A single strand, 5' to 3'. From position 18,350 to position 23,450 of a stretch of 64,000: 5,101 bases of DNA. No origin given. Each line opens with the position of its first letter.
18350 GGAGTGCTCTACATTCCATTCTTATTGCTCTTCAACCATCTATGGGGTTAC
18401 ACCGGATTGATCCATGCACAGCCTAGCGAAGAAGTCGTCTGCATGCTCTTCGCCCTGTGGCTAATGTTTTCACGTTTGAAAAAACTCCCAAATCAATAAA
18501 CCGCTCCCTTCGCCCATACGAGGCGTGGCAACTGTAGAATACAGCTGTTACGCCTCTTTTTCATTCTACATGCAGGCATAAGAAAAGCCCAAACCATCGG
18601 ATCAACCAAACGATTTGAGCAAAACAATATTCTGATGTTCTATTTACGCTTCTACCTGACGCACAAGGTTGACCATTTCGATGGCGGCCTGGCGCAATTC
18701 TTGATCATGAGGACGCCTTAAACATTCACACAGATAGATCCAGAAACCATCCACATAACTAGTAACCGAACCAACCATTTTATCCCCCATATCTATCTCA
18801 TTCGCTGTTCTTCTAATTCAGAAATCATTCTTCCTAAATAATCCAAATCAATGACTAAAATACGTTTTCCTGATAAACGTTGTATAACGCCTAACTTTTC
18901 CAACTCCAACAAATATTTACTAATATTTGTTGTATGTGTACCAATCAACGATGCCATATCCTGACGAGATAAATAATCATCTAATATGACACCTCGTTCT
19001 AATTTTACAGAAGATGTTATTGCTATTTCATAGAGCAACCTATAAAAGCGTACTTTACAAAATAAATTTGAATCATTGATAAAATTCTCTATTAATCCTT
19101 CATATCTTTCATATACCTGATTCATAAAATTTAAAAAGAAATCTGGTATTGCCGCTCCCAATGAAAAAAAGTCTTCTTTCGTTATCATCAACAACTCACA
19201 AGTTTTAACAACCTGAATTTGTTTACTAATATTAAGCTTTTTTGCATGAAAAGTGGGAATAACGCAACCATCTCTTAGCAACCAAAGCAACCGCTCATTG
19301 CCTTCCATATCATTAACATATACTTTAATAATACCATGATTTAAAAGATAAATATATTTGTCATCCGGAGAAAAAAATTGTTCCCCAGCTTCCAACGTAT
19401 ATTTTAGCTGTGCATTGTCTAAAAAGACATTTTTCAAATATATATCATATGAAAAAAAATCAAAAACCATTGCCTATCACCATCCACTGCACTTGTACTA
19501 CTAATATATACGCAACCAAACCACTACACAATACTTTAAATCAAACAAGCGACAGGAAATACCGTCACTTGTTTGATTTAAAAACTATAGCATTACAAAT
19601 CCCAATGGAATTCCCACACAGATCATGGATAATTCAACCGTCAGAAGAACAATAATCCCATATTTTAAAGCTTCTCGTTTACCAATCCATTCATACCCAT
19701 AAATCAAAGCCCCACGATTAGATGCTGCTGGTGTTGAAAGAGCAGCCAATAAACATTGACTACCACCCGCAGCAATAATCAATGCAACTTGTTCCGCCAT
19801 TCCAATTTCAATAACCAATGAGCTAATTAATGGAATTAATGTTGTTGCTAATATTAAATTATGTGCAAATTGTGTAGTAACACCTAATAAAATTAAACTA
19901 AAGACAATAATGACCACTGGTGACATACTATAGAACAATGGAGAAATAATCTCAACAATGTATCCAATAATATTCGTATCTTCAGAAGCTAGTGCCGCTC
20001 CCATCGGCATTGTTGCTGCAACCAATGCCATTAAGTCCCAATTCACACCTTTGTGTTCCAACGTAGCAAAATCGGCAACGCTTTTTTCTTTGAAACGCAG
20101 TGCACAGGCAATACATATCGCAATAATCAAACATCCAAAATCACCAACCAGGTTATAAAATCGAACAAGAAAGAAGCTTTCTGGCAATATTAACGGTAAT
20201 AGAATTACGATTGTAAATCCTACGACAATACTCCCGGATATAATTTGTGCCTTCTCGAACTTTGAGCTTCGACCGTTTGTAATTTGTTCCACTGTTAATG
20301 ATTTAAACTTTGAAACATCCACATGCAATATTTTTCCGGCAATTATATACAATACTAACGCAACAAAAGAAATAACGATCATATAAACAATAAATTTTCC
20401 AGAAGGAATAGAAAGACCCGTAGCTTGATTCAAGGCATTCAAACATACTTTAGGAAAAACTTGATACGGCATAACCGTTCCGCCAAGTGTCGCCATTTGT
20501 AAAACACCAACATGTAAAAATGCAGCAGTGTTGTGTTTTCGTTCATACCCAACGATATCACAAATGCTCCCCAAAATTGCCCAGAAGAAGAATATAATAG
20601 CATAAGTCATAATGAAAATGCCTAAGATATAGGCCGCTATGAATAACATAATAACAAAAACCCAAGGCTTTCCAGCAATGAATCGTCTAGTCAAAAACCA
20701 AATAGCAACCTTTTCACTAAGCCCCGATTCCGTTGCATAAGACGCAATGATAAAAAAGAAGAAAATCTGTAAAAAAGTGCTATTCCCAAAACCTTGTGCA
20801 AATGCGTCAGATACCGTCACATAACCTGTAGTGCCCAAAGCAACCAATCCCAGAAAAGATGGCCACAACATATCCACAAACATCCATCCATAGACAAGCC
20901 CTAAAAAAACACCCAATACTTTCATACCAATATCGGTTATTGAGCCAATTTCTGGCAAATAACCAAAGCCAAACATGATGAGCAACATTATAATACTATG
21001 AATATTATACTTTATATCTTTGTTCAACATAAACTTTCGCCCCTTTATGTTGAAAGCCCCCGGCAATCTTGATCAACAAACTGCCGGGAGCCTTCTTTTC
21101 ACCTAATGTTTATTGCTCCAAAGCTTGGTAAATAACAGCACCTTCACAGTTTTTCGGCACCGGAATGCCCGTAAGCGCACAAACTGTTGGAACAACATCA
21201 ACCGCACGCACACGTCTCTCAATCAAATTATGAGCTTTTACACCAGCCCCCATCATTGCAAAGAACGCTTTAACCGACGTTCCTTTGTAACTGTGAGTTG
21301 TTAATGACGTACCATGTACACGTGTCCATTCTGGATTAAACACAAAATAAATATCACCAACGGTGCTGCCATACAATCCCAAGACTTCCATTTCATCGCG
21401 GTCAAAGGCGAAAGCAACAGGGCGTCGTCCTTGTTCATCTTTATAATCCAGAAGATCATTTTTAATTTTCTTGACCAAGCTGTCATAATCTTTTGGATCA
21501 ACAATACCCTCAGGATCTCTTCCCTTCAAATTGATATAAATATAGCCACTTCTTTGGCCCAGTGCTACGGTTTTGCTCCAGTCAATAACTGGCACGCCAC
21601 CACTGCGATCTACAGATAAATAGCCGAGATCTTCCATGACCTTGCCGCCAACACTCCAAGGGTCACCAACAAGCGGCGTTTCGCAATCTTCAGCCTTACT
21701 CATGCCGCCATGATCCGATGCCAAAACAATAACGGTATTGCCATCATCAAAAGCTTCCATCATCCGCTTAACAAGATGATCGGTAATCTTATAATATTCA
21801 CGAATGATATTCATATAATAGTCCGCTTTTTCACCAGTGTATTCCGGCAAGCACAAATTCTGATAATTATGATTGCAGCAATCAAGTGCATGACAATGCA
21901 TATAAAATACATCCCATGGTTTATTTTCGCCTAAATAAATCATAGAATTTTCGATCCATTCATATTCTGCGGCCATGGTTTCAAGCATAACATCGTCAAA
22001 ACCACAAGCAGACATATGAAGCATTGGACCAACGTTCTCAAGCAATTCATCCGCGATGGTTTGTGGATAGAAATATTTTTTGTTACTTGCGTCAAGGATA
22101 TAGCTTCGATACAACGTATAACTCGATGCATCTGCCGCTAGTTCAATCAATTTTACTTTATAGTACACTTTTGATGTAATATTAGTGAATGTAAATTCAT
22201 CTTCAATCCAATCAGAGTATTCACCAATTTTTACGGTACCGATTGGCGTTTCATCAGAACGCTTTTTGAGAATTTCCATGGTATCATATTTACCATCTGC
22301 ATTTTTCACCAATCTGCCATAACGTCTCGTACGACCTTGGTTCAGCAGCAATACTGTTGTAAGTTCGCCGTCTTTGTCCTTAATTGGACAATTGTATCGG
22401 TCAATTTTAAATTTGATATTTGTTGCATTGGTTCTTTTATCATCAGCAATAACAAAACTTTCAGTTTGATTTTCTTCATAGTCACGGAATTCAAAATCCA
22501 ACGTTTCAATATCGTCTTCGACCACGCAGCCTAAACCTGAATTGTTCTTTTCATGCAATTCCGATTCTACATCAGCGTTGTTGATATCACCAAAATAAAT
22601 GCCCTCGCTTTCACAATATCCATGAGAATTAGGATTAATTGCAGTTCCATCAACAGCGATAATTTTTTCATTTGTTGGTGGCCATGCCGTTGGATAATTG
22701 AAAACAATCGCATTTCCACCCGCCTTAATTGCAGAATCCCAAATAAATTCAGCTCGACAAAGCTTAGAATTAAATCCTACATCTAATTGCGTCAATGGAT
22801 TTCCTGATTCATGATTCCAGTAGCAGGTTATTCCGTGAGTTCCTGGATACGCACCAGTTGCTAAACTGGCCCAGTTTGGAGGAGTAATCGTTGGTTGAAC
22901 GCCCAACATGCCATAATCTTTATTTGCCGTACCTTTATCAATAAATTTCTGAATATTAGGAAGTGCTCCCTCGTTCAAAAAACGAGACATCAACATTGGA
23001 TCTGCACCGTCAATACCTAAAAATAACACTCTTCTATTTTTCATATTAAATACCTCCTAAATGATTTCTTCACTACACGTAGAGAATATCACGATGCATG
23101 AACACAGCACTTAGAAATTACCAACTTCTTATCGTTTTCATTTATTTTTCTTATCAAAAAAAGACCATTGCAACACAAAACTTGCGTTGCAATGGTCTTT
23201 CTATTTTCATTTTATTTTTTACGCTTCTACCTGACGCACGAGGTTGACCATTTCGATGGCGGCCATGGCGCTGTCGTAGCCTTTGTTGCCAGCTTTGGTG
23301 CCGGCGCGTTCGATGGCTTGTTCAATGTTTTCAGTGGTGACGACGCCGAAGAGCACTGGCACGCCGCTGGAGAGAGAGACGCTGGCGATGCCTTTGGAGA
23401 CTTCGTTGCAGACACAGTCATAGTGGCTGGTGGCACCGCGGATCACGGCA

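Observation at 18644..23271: AT-rich 4.5 kb cargo island bracketed by a direct duplication of the ribH 3' end, with no integrase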

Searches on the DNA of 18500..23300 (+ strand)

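Call 34: search_dna_similar(query=window:18500-23300:+, collection=plasmids, mode=distant, max_rows=10)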
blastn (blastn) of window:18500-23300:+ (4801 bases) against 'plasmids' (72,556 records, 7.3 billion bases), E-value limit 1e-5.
No match.

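Call 35: search_dna_similar(query=window:18500-23300:+, collection=phages, mode=distant, max_rows=10)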
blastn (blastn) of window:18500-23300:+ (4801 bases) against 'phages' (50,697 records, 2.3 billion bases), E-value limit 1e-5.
No match.
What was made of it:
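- On CIME / decayed integrative element: No plasmid or phage match (calls 34, 35).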

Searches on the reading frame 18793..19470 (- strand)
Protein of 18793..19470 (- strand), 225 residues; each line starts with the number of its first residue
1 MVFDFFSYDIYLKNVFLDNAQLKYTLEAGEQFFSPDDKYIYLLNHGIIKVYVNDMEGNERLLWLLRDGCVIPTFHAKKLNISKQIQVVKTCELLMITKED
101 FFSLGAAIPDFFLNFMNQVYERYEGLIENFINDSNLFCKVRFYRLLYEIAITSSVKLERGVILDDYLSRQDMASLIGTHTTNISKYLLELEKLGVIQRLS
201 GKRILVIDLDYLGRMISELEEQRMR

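Call 7: search_protein_families(library=pfam, proteins=[window:18793-19470:-])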
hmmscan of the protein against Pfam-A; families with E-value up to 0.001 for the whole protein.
window:18793-19470:- (225 aa): 3 families
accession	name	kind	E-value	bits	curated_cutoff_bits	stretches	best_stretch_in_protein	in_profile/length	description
PF13545.12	HTH_Crp_2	-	1.2e-09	38.4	27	1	141-214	2-69/70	Crp-like helix-turn-helix domain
PF00027.35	cNMP_binding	-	8.2e-07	29.4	27.5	1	26-104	4-85/89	Cyclic nucleotide-binding domain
PF22979.2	HTH_69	-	0.00095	19.5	27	0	167-201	27-61/69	Winged helix-turn-helix domain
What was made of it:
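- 18793..19470 (-): Crp/Fnr-family regulator (cassette gene 3). Pfam PF00027 and PF13545 (call 7).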

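Call 54: search_protein_families(library=ncbifam, proteins=[window:18793-19470:-], max_evalue=0.001)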
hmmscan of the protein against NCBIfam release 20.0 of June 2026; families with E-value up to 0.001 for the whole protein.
window:18793-19470:- (225 aa): 1 family
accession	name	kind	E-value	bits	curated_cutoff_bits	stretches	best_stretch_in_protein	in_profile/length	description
NF008732.0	PRK11753.1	equivalog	1.8e-06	27.6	266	1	38-208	42-212/214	cAMP-activated global transcriptional regulator CRP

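Call 70: find_encoding_contigs(protein=window:18793-19470:-, flank=6000, max_places=10)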
Protein window:18793-19470:- (225 aa): 2 contigs read that carry it; 1 place shown.
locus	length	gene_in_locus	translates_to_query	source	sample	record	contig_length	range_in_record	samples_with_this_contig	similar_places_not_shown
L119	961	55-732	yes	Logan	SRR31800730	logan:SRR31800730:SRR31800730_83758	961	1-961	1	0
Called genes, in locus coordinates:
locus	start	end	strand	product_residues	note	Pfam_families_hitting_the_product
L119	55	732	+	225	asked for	PF00027:cNMP_binding (weak), PF13545:HTH_Crp_2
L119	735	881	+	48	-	-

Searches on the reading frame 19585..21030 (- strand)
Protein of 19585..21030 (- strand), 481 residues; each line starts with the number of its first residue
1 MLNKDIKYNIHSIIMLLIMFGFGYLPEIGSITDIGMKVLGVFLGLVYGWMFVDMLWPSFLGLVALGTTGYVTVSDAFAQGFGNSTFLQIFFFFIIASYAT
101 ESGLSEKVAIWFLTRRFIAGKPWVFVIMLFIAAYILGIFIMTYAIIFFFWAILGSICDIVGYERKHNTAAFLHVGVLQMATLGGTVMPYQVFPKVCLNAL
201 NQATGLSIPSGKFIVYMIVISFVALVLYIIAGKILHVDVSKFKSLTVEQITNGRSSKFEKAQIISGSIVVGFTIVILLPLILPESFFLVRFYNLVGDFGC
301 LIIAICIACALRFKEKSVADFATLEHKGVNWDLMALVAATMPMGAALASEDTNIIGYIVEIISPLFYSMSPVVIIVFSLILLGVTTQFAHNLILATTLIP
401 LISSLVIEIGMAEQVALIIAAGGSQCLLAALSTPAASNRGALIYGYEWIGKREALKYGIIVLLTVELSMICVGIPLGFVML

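Call 7: search_protein_families(library=pfam, proteins=[window:19585-21030:-])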
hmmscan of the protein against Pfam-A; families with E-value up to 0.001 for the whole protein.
window:19585-21030:- (481 aa): 1 family
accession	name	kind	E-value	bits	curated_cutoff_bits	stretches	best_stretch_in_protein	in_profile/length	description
PF03600.22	CitMHS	-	9.3e-16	58.3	31.9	1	52-422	9-336/336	Citrate transporter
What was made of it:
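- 19585..21030 (-): CitMHS / anion-permease family transporter (cassette gene 2). Pfam PF03600 (call 7).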

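Call 54: search_protein_families(library=ncbifam, proteins=[window:19585-21030:-], max_evalue=0.001)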
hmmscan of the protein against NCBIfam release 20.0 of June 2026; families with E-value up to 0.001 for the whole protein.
window:19585-21030:- (481 aa): 0 families
